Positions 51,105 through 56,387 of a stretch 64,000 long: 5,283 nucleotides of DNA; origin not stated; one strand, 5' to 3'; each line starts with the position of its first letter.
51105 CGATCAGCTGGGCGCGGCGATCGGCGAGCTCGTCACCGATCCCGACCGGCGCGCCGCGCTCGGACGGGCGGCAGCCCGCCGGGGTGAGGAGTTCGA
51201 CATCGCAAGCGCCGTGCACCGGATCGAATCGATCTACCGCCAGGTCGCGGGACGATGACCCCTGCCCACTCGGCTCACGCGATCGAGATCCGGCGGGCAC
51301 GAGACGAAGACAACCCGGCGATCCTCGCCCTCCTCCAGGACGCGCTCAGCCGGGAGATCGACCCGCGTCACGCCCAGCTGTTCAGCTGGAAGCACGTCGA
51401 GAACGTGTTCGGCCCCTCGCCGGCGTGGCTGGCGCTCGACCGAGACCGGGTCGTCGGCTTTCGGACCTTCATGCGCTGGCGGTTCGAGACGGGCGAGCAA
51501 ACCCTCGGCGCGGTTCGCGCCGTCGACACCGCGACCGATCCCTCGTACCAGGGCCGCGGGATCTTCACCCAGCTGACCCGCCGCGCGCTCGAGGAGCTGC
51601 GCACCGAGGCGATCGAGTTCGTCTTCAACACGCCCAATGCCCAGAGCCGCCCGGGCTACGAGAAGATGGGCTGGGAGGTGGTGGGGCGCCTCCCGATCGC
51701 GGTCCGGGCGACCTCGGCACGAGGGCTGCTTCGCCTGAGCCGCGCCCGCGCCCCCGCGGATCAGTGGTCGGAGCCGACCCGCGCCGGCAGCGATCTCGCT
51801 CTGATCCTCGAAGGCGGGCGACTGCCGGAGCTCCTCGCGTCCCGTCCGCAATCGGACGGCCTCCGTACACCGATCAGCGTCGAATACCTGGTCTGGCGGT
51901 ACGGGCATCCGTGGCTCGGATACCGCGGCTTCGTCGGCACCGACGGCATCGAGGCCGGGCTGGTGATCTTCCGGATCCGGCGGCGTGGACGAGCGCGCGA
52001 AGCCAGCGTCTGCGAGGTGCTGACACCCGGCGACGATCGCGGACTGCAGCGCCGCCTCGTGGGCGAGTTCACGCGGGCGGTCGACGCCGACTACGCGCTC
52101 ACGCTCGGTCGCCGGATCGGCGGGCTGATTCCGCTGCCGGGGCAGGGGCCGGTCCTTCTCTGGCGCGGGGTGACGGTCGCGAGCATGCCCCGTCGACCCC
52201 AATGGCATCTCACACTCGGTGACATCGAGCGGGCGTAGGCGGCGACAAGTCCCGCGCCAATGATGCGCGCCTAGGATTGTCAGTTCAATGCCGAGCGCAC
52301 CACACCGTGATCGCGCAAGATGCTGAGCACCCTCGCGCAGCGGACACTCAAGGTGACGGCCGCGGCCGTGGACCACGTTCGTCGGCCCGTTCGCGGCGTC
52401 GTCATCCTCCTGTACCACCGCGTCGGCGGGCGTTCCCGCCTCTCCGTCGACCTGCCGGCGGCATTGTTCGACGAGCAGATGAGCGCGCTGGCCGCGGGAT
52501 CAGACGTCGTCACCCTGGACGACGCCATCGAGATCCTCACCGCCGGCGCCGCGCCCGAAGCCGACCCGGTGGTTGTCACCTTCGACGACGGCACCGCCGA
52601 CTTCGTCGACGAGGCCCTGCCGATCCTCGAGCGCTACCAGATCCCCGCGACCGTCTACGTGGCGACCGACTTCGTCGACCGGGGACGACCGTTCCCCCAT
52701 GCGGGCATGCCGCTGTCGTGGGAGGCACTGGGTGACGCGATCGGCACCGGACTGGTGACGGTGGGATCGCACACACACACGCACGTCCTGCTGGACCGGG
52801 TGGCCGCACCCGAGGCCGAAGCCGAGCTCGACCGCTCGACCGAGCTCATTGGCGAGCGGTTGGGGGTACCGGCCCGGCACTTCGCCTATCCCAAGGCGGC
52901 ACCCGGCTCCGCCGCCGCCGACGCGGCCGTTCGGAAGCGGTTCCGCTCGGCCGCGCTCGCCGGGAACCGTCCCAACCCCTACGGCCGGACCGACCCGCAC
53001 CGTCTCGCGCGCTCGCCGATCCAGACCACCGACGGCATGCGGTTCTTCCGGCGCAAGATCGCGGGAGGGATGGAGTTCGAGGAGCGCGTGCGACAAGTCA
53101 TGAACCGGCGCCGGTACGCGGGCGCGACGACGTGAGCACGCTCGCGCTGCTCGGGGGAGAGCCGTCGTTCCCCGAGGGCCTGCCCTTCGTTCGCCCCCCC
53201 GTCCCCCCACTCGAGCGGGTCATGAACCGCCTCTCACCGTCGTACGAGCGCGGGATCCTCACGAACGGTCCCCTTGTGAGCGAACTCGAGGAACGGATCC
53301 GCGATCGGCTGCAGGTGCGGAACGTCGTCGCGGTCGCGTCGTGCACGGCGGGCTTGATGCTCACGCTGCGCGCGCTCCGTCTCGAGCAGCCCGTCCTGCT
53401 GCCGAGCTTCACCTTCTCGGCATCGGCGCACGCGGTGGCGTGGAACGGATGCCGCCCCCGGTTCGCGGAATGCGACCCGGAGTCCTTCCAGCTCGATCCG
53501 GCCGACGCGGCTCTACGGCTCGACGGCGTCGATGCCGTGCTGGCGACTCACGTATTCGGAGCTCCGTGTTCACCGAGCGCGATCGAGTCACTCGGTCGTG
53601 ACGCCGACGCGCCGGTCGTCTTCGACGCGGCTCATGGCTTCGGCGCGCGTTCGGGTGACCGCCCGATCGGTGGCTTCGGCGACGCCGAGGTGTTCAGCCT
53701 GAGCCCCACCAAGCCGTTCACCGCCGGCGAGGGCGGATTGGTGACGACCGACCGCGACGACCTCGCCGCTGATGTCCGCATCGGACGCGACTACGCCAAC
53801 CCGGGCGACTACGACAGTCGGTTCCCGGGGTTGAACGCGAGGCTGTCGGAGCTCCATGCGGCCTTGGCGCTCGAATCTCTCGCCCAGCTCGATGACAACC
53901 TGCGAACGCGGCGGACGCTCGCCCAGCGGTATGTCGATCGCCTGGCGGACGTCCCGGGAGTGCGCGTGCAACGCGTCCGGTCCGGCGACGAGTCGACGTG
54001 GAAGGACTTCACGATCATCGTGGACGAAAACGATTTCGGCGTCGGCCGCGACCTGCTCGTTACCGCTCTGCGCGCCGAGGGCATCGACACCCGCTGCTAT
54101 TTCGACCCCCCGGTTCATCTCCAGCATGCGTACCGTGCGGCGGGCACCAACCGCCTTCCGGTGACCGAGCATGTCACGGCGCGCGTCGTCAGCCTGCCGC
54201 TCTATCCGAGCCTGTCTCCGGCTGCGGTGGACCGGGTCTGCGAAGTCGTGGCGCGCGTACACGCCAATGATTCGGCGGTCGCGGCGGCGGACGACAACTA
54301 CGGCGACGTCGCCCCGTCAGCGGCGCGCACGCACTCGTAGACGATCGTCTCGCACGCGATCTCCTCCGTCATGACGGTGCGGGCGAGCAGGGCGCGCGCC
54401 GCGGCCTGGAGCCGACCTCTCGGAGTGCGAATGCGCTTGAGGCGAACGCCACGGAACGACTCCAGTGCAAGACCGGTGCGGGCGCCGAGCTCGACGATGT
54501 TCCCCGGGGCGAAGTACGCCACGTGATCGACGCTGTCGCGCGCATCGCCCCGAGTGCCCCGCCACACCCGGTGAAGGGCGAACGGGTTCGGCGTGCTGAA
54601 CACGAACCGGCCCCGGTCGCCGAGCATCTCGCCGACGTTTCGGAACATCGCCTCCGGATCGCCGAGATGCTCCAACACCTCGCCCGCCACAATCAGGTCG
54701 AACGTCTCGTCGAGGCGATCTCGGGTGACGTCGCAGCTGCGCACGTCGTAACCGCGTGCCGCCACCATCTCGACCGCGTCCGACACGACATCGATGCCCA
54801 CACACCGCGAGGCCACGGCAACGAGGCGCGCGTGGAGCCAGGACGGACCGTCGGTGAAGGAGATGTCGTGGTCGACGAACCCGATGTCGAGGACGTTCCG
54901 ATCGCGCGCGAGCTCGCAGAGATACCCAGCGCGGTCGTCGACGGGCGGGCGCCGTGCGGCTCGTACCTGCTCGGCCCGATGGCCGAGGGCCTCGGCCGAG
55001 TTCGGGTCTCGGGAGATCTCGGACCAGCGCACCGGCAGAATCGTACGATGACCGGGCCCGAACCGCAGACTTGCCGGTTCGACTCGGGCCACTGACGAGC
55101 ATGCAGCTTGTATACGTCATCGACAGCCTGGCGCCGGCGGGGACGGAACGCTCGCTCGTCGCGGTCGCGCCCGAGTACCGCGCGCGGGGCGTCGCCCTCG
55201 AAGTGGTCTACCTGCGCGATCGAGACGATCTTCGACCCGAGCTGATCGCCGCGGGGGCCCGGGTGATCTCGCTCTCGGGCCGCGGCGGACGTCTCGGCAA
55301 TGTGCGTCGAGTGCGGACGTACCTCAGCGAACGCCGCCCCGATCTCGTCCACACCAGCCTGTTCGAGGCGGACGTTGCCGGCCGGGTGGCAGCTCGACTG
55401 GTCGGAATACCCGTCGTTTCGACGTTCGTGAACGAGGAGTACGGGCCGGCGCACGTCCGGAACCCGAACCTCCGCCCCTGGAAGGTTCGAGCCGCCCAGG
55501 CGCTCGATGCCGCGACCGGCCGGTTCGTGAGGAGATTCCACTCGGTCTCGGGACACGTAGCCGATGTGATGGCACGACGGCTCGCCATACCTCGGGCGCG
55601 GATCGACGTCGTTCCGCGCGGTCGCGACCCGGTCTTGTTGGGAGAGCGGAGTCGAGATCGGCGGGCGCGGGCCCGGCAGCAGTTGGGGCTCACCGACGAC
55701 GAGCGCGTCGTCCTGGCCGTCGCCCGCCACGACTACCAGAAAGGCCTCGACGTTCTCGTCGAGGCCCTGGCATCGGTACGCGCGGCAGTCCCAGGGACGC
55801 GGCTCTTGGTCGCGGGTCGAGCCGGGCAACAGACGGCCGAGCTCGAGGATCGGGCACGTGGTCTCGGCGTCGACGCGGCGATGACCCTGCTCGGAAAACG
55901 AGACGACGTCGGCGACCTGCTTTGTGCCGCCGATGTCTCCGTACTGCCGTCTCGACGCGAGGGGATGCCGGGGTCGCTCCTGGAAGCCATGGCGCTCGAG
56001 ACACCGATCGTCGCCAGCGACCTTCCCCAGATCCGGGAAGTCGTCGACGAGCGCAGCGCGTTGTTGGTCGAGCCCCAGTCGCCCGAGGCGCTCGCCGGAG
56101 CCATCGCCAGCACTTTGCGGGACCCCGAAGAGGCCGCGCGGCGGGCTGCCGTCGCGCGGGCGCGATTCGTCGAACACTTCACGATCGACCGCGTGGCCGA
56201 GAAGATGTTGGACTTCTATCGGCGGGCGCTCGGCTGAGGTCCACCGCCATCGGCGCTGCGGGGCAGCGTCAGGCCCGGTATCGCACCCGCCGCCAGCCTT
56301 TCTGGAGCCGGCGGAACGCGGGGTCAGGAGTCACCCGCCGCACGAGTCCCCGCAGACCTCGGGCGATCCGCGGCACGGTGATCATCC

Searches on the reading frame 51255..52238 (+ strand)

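Call 56: search_protein_families(library=pfam, proteins=[window:51255-52238:+], max_evalue=0.0001)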
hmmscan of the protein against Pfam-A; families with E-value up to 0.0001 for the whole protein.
window:51255-52238:+ (327 aa): 3 families
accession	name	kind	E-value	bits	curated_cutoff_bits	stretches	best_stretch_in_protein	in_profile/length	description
PF13527.13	Acetyltransf_9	-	6e-18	65.5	25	1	11-142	1-126/127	Acetyltransferase (GNAT) domain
PF00583.31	Acetyltransf_1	-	4.4e-08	33.8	20.7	1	46-140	27-116/116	Acetyltransferase (GNAT) family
PF13508.13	Acetyltransf_7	-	1.3e-06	29.1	27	1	57-141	5-83/84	Acetyltransferase (GNAT) domain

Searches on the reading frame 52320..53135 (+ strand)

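Call 56: search_protein_families(library=pfam, proteins=[window:52320-53135:+], max_evalue=0.0001)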
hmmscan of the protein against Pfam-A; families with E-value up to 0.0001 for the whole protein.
window:52320-53135:+ (271 aa): 1 family
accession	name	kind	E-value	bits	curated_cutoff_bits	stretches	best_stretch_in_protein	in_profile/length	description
PF01522.26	Polysacc_deac_1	-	4.8e-21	75.4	23.1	1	79-203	4-116/124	Polysaccharide deacetylase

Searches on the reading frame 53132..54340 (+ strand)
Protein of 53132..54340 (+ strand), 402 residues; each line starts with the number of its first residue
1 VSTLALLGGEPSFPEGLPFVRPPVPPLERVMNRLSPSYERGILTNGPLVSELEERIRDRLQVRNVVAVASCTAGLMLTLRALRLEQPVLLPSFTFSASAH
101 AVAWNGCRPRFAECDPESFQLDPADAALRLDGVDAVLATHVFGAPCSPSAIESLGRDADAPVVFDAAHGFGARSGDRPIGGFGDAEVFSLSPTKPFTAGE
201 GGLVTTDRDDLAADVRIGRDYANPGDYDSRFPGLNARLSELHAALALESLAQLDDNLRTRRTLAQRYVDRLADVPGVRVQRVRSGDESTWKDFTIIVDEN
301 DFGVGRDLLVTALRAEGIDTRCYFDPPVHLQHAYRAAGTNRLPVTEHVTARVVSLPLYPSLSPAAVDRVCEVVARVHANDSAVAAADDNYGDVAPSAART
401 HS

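Call 56: search_protein_families(library=pfam, proteins=[window:53132-54340:+], max_evalue=0.0001)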
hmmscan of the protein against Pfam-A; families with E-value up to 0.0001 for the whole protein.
window:53132-54340:+ (402 aa): 1 family
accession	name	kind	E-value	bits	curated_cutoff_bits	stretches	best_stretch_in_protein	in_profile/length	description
PF01041.23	DegT_DnrJ_EryC1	-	1.2e-85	288.3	19.8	1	31-373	8-359/360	DegT/DnrJ/EryC1/StrS aminotransferase family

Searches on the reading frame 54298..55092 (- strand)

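Call 56: search_protein_families(library=pfam, proteins=[window:54298-55092:-], max_evalue=0.0001)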
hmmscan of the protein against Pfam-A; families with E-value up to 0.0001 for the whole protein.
window:54298-55092:- (264 aa): 5 families
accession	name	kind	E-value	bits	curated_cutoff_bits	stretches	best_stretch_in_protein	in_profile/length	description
PF13489.12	Methyltransf_23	-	1.5e-13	51.3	27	1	63-211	22-162/164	Methyltransferase domain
PF08242.18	Methyltransf_12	-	1.1e-08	36.1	30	1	95-163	21-98/98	Methyltransferase domain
PF08241.18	Methyltransf_11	-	9.1e-08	33.1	21.2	1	85-165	9-95/95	Methyltransferase domain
PF05401.17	NodS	-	4.5e-05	23.8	24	1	88-170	59-149/201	Nodulation protein S (NodS)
PF13847.12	Methyltransf_31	-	5.2e-05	23.4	27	1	95-169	29-113/145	Methyltransferase domain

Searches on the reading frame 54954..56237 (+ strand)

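Call 56: search_protein_families(library=pfam, proteins=[window:54954-56237:+], max_evalue=0.0001)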
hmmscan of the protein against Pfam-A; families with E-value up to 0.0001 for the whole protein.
window:54954-56237:+ (427 aa): 6 families
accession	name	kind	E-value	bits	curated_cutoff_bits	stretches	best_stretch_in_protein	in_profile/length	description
PF13692.12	Glyco_trans_1_4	-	3e-34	118.8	27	1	251-390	2-142/142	Glycosyl transferases group 1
PF00534.26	Glycos_transf_1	-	3.3e-34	118.3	26.4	1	238-402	3-170/172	Glycosyl transferases group 1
PF13439.12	Glyco_transf_4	-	1.1e-18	68.3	28.5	1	63-226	3-168/170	Glycosyltransferase Family 4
PF13579.12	Glyco_trans_4_4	-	2e-16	61.2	29.7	1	63-223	2-158/158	Glycosyl transferase 4-like domain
PF20706.3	GT4-conflict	-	1e-11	44.9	26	1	247-417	194-384/385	Family 4 Glycosyltransferase in conflict systems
PF13524.12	Glyco_trans_1_2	-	1.7e-08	34.9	25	1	315-420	36-144/144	Glycosyl transferase-like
